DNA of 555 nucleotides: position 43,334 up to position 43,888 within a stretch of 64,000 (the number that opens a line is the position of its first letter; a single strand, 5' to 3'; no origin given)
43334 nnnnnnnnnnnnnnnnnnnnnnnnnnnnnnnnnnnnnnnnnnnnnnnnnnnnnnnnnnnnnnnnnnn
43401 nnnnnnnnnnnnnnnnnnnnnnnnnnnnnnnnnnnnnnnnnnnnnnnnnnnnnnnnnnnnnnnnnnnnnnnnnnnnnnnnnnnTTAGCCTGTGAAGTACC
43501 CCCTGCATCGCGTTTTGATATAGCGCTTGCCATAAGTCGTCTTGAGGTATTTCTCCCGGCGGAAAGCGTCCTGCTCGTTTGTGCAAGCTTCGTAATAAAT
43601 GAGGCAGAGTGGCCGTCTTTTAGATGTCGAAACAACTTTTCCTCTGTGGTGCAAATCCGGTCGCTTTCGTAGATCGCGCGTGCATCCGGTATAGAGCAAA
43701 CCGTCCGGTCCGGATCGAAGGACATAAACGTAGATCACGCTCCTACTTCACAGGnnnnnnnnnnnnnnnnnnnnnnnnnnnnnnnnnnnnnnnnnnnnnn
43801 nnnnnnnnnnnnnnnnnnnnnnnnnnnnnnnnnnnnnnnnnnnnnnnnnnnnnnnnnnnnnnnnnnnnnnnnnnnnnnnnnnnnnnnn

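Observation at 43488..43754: Minimal 267-bp element: an 84-aa GIY-YIG nuclease bounded by 11-12 bp terminal inverted repeats, inserted in frame into a conserved motif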

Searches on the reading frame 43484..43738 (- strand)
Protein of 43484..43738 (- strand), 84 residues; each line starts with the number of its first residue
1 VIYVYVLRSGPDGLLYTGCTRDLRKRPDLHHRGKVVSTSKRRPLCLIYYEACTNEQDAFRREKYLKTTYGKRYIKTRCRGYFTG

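Call 5: search_protein_families(library=pfam, proteins=[window:43487-43738:-], max_evalue=0.01)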
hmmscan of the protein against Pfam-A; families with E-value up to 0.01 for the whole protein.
window:43487-43738:- (84 aa): 1 family
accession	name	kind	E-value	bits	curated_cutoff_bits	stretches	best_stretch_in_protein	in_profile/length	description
PF01541.30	GIY-YIG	-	7e-13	49.1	22.6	1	1-72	1-76/78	GIY-YIG catalytic domain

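Call 7: find_encoding_contigs(protein=window:43484-43738:-, flank=10000, max_places=10)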
Protein window:43484-43738:- (84 aa): no gene with exactly this product is on record in the collection.

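Call 8: find_homologous_proteins(query=window:43487-43738:-)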
Query seq(84 aa) (84 aa): 1932 proteins with E <= 0.001 among 1932 candidates; the best 120 are listed.
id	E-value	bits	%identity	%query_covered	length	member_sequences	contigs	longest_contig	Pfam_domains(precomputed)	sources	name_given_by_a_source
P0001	1.1e-39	152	85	100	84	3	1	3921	PF01541.31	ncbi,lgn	-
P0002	8.5e-38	146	80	100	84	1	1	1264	PF01541.31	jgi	jgi:putative endonuclease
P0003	9.3e-38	146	80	100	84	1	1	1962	PF01541.31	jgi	jgi:putative endonuclease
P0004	2.2e-37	145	80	100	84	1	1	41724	PF01541.31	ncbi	ncbi:MAG: GIY-YIG nuclease family protein [Bryobacteraceae bacterium]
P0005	5.8e-37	143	80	100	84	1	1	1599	PF01541.31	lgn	-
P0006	6.5e-37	143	79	100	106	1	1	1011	PF01541.31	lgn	-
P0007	8.0e-37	143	80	100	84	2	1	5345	PF01541.31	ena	-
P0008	8.5e-37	143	81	100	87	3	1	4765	PF01541.31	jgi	jgi:putative endonuclease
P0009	1.0e-36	143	80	100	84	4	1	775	PF01541.31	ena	-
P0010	1.1e-36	142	82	100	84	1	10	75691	PF01541.31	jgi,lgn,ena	jgi:putative endonuclease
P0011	1.5e-36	142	81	100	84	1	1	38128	PF01541.31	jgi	jgi:putative endonuclease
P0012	1.5e-36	142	81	100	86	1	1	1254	PF01541.31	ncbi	-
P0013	2.9e-36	141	80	100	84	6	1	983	PF01541.31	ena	-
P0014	4.2e-36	141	81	100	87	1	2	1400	PF01541.31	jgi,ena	jgi:putative endonuclease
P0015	5.6e-36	140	81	100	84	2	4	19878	PF01541.31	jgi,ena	jgi:putative endonuclease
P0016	8.1e-36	140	77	100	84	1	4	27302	PF01541.31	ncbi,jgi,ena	-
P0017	8.4e-36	140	80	100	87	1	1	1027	PF01541.31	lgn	-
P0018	1.1e-35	139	79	100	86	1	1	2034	PF01541.31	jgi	jgi:putative endonuclease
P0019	1.4e-35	139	80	100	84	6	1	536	PF01541.31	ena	-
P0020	1.5e-35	139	79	100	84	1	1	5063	PF01541.31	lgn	-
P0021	1.5e-35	139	79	100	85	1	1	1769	PF01541.31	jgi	jgi:putative endonuclease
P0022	1.5e-35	139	79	100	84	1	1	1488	PF01541.31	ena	-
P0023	2.2e-35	138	79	100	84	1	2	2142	PF01541.31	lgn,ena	-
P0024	2.3e-35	138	80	100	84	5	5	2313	PF01541.31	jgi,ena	jgi:putative endonuclease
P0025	2.4e-35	138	79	100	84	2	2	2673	PF01541.31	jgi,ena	jgi:putative endonuclease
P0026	3.1e-35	138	79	100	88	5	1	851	PF01541.31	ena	-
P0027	3.6e-35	138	75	100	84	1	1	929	PF01541.31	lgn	-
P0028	3.6e-35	138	77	100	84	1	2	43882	PF01541.31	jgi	jgi:putative endonuclease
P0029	3.6e-35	138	80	100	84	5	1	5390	PF01541.31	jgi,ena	jgi:putative endonuclease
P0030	3.9e-35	138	81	100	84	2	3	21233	PF01541.31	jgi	jgi:putative endonuclease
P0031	4.1e-35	137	79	100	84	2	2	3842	PF01541.31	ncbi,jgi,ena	jgi:putative endonuclease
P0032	4.4e-35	137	77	100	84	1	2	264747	PF01541.31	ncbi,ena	-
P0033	4.8e-35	137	76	100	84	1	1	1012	PF01541.31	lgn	-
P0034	5.1e-35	137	77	100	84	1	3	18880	PF01541.31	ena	-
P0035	6.1e-35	137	77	100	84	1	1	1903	PF01541.31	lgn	-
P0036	7.0e-35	137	76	100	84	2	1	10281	PF01541.31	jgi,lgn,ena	jgi:putative endonuclease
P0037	7.9e-35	137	76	100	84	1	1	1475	PF01541.31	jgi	-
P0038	8.8e-35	136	77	100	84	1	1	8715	PF01541.31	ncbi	ncbi:MAG: GIY-YIG nuclease family protein [Limisphaerales bacterium]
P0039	9.0e-35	136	75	100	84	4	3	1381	PF01541.31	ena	-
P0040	9.3e-35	136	77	100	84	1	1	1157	PF01541.31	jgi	jgi:putative endonuclease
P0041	9.6e-35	136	77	100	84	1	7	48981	PF01541.31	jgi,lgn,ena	jgi:putative endonuclease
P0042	1.2e-34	136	79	100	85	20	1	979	PF01541.31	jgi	-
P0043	1.2e-34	136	80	100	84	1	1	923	PF01541.31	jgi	jgi:putative endonuclease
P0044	1.3e-34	136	77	100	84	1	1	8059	PF01541.31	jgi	jgi:putative endonuclease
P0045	1.7e-34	135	75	100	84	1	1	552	PF01541.31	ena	-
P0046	1.7e-34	135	76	100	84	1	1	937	PF01541.31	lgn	-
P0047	1.9e-34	135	75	100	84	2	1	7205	PF01541.31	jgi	jgi:putative endonuclease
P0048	2.0e-34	135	79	100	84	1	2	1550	PF01541.31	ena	-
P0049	2.3e-34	135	77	100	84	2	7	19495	PF01541.31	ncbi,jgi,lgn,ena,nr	ncbi:MAG: excinuclease ABC subunit C [Verrucomicrobia bacterium]|nr:MAG: excinuclease ABC subunit C 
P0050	2.5e-34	135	76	100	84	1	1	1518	PF01541.31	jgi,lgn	jgi:putative endonuclease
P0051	2.5e-34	135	76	100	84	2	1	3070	PF01541.31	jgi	jgi:putative endonuclease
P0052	2.6e-34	135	79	100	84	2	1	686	PF01541.31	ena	-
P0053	2.6e-34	135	77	100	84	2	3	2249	PF01541.31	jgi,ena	-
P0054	3.0e-34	135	75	100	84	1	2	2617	PF01541.31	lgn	-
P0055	3.4e-34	135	76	100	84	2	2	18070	PF01541.31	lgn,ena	-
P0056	3.4e-34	135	76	100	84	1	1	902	PF01541.31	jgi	-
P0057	3.6e-34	134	76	100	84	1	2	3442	PF10544.16,PF01541.31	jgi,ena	-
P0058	3.7e-34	134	77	100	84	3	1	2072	PF01541.31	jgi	-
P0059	4.0e-34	134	75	100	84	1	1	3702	PF01541.31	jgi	jgi:putative endonuclease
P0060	4.1e-34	134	77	100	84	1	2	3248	PF01541.31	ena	-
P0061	4.2e-34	134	75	100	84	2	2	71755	PF01541.31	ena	-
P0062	4.3e-34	134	77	100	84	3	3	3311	PF01541.31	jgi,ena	-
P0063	4.9e-34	134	76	100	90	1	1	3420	PF01541.31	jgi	jgi:putative endonuclease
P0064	5.6e-34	134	74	100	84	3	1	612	PF01541.31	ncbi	-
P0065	6.0e-34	134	75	100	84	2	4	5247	PF01541.31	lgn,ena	-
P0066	6.2e-34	134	77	100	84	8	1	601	PF01541.31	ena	-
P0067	6.3e-34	134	76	100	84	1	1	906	PF01541.31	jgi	jgi:putative endonuclease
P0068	6.5e-34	134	77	100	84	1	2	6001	PF01541.31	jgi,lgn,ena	jgi:putative endonuclease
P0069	6.9e-34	134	76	100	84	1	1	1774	PF01541.31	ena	-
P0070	6.9e-34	134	76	100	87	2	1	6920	PF01541.31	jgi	-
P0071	8.0e-34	133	76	100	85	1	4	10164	PF01541.31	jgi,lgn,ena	jgi:putative endonuclease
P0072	8.6e-34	133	75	100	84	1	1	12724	PF01541.31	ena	-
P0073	9.8e-34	133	75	100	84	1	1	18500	PF01541.31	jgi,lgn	jgi:putative endonuclease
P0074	1.0e-33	133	77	100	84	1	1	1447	PF01541.31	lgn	-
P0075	1.1e-33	133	74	100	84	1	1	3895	PF10544.16,PF01541.31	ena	-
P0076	1.2e-33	133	77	100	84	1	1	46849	PF01541.31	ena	-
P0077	1.3e-33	133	75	100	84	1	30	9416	PF01541.31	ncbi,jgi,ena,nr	ncbi:MAG: GIY-YIG nuclease family protein [Verrucomicrobia bacterium]|nr:GIY-YIG nuclease family pro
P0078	1.3e-33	133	75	100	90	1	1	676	PF01541.31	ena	-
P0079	1.6e-33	132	75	100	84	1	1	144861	PF01541.31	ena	-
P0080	1.8e-33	132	76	100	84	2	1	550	PF01541.31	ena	-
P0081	1.8e-33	132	75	100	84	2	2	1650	PF01541.31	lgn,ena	-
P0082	1.8e-33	132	77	100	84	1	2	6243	PF01541.31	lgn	-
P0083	1.9e-33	132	75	100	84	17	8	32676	PF01541.31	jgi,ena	jgi:putative endonuclease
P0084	2.0e-33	132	77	100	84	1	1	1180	PF01541.31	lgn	-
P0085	2.1e-33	132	75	100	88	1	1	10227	PF01541.31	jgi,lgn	-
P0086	2.2e-33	132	74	100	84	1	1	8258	PF01541.31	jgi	jgi:putative endonuclease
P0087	2.7e-33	132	77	100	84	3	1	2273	PF01541.31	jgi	jgi:putative endonuclease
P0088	2.8e-33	132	77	100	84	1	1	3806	PF01541.31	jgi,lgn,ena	-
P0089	3.2e-33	131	74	100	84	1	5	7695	PF01541.31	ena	-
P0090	3.5e-33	131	76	100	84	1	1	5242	PF01541.31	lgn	-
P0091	3.6e-33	131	73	100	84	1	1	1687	PF01541.31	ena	-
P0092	4.2e-33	131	75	100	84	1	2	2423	PF01541.31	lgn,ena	-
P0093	4.6e-33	131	76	100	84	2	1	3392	PF01541.31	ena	-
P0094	4.8e-33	131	74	100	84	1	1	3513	PF10544.16,PF01541.31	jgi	jgi:putative endonuclease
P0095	4.9e-33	131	76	100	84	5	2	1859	PF01541.31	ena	-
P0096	5.3e-33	131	75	100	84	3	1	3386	PF01541.31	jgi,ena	jgi:putative endonuclease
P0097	6.2e-33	130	75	100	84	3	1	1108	PF01541.31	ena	-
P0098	6.2e-33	130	76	100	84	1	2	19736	PF01541.31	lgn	-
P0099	6.3e-33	130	74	100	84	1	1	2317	PF01541.31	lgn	-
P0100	6.6e-33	130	69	100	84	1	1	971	PF01541.31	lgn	-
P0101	8.6e-33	130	71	100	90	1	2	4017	PF01541.31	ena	-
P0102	8.9e-33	130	74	100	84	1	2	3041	PF01541.31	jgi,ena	jgi:putative endonuclease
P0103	1.1e-32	130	74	100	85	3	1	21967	PF01541.31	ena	-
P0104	1.2e-32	130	76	100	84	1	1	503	PF01541.31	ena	-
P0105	1.2e-32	130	75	100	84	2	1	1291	PF01541.31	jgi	jgi:putative endonuclease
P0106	1.2e-32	130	74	100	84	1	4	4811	PF01541.31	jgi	jgi:putative endonuclease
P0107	1.3e-32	129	75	100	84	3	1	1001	PF01541.31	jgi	jgi:putative endonuclease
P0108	1.4e-32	129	73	100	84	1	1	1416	PF01541.31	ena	-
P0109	1.5e-32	129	75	100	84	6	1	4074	PF01541.31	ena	-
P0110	1.9e-32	129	74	100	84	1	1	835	PF01541.31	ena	-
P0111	1.9e-32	129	74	100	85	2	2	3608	PF01541.31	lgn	-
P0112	2.4e-32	129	74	100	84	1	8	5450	PF01541.31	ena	-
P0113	2.7e-32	128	75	100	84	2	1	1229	PF01541.31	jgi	jgi:putative endonuclease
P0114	2.7e-32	128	74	100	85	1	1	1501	PF01541.31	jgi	jgi:putative endonuclease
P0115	3.1e-32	128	71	100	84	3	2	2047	PF01541.31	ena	-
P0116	3.2e-32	128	73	100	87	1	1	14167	PF01541.31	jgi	jgi:putative endonuclease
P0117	3.9e-32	128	73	100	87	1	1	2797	PF01541.31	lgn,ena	-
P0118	4.0e-32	128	73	100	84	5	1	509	PF01541.31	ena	-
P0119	4.0e-32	128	73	100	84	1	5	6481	PF01541.31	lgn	-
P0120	4.2e-32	128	75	100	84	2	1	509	PF01541.31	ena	-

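Call 9: find_related_loci(query=window:43487-43738:-, collection=genome_contigs, flank=3000)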
Query seq(84 aa) (84 aa) in genome_contigs; peptide patterns used: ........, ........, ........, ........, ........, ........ (x = any residue, [..] = any of these).
263 stretches matched a pattern; 111 encode a relative of the query (tblastn E <= 1e-3); the best 80 are kept; 80 distinct loci.
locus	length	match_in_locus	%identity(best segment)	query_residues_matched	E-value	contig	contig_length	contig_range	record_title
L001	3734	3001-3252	83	1-84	5e-43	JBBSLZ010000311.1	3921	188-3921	MAG: Chthoniobacterales bacterium isolate LS5_sbin.15 LS5_sbin.15_K_731608_L_3921_cov_14.5966, whole genome shotgun sequ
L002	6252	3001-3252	79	1-84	3e-40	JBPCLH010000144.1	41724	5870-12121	MAG: Bryobacteraceae bacterium isolate TH_ant_mag_73 S1Ck127_3427863_flag_0_multi_19.0000_len_41724, whole genome shotgu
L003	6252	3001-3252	81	1-84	7e-40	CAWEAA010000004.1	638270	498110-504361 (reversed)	MAG: uncultured Verrucomicrobiae bacterium isolate MFD05580.bin.1.24 genome assembly, contig: contig_26960, whole genome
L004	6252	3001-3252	77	1-84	2e-39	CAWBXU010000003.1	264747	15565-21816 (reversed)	MAG: uncultured Verrucomicrobiae bacterium isolate MFD05442.bin.2.102 genome assembly, contig: contig_10859, whole genom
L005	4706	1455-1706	80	1-84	3e-39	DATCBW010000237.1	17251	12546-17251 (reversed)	MAG TPA_asm: Verrucomicrobiia bacterium isolate SMAG_U7683 k141_323671, whole genome shotgun sequence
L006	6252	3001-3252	77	1-84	4e-39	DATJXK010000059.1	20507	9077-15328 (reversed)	MAG TPA_asm: Pseudomonadales bacterium isolate SMAG_U15124 k141_1657602, whole genome shotgun sequence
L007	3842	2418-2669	79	1-84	1e-38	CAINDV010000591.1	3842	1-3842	MAG: uncultured Verrucomicrobia bacterium isolate Loclat_bin-20771 genome assembly, contig: bin-20771:0591/1379, whole g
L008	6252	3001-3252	77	1-84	5e-38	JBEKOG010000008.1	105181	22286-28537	MAG: Verrucomicrobiota bacterium isolate SPRUCE 435 SPRUCE_435_8, whole genome shotgun sequence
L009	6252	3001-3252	70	1-84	9e-36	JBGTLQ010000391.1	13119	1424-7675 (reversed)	MAG: Terrimicrobiaceae bacterium isolate JTS-RE340 k141_9902739, whole genome shotgun sequence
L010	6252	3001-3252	76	1-84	3e-35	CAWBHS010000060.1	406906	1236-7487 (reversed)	MAG: uncultured Verrucomicrobiae bacterium isolate MFD05684.bin.2.284 genome assembly, contig: contig_40220, whole genom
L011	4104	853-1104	65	1-84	5e-32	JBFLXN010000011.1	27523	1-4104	MAG: Candidatus Edwardsbacteria bacterium isolate MAG059 MAG059_11, whole genome shotgun sequence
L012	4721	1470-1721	62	1-84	4e-32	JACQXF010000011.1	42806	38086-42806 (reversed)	MAG: Nitrospirae bacterium isolate NC_groundwater_1508_Pr4_B-0.1um_43_4 SR1-18-B1_scaffold_23602, whole genome shotgun s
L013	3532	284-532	67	1-84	6e-32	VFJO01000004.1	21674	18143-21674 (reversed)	MAG: Verrucomicrobia bacterium isolate Bin_73_16 c_000002034080, whole genome shotgun sequence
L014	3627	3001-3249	66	2-84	2e-31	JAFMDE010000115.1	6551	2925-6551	MAG: Akkermansiaceae bacterium isolate CPBay_Spr30G08_46 NODE_7832_length_6551_cov_5.376385, whole genome shotgun sequen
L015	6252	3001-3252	67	1-84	4e-31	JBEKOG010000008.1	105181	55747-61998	MAG: Verrucomicrobiota bacterium isolate SPRUCE 435 SPRUCE_435_8, whole genome shotgun sequence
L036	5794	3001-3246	55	3-84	7e-27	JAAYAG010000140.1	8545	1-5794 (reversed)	MAG: Bacteroidales bacterium isolate AS06rmzACSIP_10 706951_AS06, whole genome shotgun sequence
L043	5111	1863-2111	55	1-83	3e-26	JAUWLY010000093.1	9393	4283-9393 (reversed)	MAG: Candidatus Stahlbacteria bacterium isolate CSMAG_2384 CSMAG_2384_k141_356237_length_9393_cov_5.5646, whole genome s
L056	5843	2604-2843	56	3-82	6e-25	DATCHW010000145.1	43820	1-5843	MAG TPA_asm: Ignavibacteria bacterium isolate SMAG_U7843 k141_1071935, whole genome shotgun sequence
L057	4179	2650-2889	58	3-82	7e-25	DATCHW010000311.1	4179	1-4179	MAG TPA_asm: Ignavibacteria bacterium isolate SMAG_U7843 k141_1123175, whole genome shotgun sequence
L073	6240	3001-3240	54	1-80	6e-24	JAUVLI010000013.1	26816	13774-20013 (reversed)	MAG: Candidatus Neomarinimicrobiota bacterium isolate CSMAG_502 CSMAG_502_k141_752556_length_26816_cov_9.1616, whole gen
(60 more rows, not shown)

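Call 39: search_protein_families(library=ncbifam, proteins=[window:43487-43738:-], max_evalue=0.01)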
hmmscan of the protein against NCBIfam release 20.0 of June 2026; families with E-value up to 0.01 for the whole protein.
seq(84 aa): 0 families

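Call 40: search_solved_structures(query=window:43487-43738:-, max_evalue=1, show_alignments=2)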
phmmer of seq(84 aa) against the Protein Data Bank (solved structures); distinct sequences matched with E-value up to 1: 2.
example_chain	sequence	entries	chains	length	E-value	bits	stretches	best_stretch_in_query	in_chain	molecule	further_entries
1zg2_A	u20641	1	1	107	0.0019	21.9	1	3-67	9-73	Hypothetical UPF0213 protein BH0048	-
1ywl_A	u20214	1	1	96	0.0066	20.2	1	3-76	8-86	Hypothetical UPF0213 protein EF2693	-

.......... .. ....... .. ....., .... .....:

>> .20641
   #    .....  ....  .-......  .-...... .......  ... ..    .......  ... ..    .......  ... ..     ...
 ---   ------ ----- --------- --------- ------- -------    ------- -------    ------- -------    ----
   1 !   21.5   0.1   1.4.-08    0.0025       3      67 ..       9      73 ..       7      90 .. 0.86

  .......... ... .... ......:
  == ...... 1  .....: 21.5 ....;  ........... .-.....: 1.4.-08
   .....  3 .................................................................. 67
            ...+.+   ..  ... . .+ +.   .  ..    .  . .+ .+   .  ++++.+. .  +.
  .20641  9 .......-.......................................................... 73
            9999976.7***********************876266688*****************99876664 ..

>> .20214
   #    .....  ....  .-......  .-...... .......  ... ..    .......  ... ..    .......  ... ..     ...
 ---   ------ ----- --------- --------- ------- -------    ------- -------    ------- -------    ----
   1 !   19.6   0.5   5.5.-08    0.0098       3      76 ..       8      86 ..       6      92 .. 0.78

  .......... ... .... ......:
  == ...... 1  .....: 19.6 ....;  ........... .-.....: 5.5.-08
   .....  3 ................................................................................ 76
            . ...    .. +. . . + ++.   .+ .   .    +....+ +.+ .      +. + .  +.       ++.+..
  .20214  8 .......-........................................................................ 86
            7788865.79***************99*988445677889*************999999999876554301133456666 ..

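Call 53: find_related_loci(query=window:43487-43738:-, collection=metagenome_contigs, flank=1500)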
Query seq(84 aa) (84 aa) in metagenome_contigs; peptide patterns used: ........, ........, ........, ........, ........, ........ (x = any residue, [..] = any of these).
600 stretches matched a pattern (row limit reached: there are more); 400 encode a relative of the query (tblastn E <= 1e-3); the best 80 are kept; 80 distinct loci.
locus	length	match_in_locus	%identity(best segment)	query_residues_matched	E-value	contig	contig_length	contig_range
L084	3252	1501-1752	82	1-84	2e-41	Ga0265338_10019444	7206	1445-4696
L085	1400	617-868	81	1-84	8e-42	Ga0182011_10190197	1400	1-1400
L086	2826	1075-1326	82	1-84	8e-41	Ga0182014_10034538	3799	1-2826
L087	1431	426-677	80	1-84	9e-42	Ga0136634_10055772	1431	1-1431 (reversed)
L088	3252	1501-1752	77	1-84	3e-40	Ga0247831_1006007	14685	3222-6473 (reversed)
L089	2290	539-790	79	1-84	3e-40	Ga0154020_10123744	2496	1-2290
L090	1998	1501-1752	81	1-84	4e-40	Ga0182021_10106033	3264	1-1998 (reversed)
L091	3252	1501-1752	77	1-84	4e-40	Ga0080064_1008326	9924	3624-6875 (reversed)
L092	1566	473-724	80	1-84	2e-40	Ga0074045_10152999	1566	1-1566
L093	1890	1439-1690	79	1-84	9e-40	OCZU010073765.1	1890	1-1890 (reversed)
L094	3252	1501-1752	77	1-84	2e-39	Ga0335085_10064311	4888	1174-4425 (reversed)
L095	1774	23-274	80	1-84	1e-39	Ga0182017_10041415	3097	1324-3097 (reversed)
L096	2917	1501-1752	80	1-84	2e-39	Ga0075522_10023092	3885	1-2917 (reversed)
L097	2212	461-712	80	1-84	2e-39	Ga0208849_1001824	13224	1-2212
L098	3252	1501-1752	77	1-84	3e-39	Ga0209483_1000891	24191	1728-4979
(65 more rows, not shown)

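Call 62: search_dna_similar(query=window:43487-43738:-, collection=plasmids, mode=protein, max_evalue=0.001, max_rows=40, rows=spread)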
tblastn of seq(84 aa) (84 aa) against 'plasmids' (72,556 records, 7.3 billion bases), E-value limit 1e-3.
Records with a match: 1; places in all: 1; records where one place covers at least 80% of the query: 0.
Best place of each record, by identity: <60% 1.
By first word of the organism name: Subdoligranulum 1.
By predicted mobility (MOB-suite, as given by PLSDB): non-mobilizable 1.
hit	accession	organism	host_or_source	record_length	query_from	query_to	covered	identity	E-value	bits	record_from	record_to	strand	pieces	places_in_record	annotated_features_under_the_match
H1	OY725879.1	Subdoligranulum variabile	-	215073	1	66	79%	44.8%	3e-7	52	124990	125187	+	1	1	none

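Call 73: predict_structure(alignment_id=A3)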
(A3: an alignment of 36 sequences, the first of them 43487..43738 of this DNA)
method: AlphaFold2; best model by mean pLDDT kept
length: 84 residues; sequences in the alignment: 36
mean_pLDDT: 89.0   pTM: 0.77
mean pLDDT of the five models: 89.0, 88.3, 86.7, 86.7, 85.0
residues with pLDDT >= 90: 63; 70-90: 15; 50-70: 2; < 50: 4
segments of 3 or more residues with pLDDT < 50: 81-84
pLDDT, mean of each block of 10 residues (from residue 1): 93 92 94 92 92 95 94 79 41
secondary structure, 60 per line:
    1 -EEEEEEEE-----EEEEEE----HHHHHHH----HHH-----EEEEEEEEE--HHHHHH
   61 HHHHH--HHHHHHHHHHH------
elements in order: E2-9 E15-20 H25-31 E44-52 H55-65 H68-78
